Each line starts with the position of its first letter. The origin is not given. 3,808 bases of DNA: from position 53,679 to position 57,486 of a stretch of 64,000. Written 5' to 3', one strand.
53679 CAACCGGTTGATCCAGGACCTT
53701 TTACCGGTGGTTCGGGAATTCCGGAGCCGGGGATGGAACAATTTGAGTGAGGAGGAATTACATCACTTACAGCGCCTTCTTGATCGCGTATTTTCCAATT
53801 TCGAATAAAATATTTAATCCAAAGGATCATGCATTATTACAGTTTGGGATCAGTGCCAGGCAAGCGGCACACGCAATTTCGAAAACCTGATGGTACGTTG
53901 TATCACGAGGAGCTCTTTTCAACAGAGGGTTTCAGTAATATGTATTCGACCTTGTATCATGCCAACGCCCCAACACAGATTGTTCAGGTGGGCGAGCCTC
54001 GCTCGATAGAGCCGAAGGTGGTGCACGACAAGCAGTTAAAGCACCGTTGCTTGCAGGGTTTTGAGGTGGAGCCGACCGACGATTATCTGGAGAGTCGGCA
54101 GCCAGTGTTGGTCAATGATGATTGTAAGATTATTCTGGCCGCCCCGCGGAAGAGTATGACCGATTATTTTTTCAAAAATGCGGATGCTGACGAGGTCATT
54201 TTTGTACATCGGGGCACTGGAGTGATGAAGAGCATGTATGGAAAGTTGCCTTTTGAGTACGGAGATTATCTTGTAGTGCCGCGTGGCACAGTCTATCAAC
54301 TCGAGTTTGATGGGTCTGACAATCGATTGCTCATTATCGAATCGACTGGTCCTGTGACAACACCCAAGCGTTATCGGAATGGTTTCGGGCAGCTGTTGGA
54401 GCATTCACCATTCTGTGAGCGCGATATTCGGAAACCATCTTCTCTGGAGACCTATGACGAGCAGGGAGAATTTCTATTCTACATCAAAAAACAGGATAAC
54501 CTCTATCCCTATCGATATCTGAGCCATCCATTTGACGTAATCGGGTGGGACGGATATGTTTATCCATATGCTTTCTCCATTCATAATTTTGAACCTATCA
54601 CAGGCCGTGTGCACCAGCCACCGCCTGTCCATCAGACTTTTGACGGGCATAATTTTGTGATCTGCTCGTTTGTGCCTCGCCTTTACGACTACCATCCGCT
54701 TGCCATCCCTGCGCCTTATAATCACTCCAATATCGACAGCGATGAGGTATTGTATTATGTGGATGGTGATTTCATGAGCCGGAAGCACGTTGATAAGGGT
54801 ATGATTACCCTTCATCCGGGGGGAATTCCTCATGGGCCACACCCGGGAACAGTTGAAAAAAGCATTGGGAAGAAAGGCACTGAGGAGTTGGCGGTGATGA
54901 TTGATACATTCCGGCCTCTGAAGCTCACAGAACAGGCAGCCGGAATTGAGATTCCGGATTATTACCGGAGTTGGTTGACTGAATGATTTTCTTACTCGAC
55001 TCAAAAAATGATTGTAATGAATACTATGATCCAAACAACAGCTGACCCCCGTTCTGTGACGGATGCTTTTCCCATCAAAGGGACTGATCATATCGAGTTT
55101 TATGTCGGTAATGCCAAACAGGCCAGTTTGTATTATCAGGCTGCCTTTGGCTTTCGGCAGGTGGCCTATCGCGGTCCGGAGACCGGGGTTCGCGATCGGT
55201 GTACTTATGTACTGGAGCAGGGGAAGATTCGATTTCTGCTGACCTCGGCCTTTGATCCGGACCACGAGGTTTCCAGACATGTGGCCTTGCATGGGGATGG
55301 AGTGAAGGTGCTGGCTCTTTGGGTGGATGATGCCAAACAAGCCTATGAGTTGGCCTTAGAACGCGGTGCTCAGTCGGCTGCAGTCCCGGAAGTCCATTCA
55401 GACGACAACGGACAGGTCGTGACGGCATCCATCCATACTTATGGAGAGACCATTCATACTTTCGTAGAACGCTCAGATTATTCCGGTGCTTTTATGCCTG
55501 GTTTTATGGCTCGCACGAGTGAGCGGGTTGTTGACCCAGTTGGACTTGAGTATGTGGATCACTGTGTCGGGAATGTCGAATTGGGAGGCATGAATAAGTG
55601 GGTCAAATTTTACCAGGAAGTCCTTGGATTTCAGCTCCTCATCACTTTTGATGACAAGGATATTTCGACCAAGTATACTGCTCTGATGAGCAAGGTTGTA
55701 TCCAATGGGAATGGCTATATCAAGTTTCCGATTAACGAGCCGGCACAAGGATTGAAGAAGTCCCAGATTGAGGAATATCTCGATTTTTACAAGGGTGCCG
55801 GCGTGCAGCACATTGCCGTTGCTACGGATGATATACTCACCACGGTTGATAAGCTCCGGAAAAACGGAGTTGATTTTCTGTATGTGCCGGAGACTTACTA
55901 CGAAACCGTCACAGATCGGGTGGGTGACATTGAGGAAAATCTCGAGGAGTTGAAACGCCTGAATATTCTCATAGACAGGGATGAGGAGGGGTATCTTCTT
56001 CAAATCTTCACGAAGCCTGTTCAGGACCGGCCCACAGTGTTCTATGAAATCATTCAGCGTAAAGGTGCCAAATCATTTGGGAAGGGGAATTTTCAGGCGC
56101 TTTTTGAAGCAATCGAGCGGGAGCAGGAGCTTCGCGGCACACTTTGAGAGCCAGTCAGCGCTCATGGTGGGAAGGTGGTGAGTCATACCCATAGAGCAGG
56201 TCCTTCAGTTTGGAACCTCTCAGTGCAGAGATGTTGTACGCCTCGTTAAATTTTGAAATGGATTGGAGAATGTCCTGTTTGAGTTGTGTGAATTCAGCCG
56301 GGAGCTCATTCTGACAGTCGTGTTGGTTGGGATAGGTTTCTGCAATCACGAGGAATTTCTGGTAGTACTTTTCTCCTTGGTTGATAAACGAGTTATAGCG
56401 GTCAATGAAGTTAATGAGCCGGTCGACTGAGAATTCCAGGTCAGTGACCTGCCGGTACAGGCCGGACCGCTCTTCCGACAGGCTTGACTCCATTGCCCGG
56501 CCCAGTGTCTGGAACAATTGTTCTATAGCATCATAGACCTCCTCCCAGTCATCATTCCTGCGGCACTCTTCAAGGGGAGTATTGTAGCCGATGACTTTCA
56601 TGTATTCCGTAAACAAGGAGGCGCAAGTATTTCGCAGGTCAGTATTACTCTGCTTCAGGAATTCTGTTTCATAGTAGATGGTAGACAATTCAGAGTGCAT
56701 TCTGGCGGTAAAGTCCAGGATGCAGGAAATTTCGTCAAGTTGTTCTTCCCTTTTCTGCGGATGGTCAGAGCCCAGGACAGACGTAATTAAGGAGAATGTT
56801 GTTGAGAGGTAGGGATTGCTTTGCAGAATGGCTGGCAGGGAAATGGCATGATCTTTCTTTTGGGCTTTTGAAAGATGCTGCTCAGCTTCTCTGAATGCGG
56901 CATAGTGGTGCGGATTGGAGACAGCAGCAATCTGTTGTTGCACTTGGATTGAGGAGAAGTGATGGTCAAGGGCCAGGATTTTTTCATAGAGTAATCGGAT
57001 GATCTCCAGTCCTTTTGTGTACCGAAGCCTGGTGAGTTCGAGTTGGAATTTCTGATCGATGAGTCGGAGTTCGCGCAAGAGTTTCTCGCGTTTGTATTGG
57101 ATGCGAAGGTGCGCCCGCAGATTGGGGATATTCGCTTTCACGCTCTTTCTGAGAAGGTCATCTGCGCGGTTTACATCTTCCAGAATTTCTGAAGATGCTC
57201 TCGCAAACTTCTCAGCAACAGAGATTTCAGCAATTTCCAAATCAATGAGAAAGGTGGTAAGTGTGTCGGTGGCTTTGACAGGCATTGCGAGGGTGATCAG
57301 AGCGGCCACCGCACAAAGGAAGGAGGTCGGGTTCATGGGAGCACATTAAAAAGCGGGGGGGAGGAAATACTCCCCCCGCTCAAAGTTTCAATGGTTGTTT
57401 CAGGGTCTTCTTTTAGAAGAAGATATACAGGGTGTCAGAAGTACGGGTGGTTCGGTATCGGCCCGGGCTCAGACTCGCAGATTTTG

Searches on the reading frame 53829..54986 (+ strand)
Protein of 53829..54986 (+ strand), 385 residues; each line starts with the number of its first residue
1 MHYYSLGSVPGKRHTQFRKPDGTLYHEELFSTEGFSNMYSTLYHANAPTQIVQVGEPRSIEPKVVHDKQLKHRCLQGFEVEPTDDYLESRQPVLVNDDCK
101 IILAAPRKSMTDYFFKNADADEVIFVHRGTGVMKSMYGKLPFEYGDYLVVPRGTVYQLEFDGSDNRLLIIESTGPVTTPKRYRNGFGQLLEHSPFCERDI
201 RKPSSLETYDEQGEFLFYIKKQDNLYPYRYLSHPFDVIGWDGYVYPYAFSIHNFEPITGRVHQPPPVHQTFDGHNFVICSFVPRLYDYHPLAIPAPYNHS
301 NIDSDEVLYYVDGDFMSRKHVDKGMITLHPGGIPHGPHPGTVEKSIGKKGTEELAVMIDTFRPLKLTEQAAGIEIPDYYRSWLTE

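Call 27: search_protein_families(library=pfam, proteins=[window:53829-54986:+], max_evalue=0.001)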
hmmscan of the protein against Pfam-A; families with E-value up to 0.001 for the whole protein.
window:53829-54986:+ (385 aa): 2 families
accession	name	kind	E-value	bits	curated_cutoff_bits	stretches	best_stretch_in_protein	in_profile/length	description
PF20510.4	HgmA_N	-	4.5e-11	43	20.2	1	103-250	129-272/273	Homogentisate 1,2-dioxygenase N-terminal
PF07883.17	Cupin_2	-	0.00026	21.1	27.2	0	119-164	18-62/70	Cupin domain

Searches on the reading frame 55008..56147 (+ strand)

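Call 27: search_protein_families(library=pfam, proteins=[window:55008-56147:+], max_evalue=0.001)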
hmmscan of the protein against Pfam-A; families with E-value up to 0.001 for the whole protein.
window:55008-56147:+ (379 aa): 4 families
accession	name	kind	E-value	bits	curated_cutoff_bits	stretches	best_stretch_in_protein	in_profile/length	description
PF00903.31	Glyoxalase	-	7.3e-23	81.7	20.6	2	193-304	10-109/121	Glyoxalase/Bleomycin resistance protein/Dioxygenase superfamily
PF13669.12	Glyoxalase_4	-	1.1e-13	51.9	27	2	27-125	1-95/109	Glyoxalase/Bleomycin resistance protein/Dioxygenase superfamily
PF14696.12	Glyoxalase_5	-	1.5e-09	38.6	27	1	23-156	7-127/139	Hydroxyphenylpyruvate dioxygenase, HPPD, N-terminal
PF13468.12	Glyoxalase_3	-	0.00099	19.6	25.1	0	244-294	55-102/176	Glyoxalase-like domain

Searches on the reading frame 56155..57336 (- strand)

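Call 27: search_protein_families(library=pfam, proteins=[window:56155-57336:-], max_evalue=0.001)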
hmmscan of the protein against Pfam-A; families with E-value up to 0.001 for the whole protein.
window:56155-57336:- (393 aa): 1 family
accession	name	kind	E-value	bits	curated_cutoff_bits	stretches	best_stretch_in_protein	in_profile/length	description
PF04899.17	MbeD_MobD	-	0.00086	19.8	21.6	0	259-307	21-68/70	MbeD/MobD like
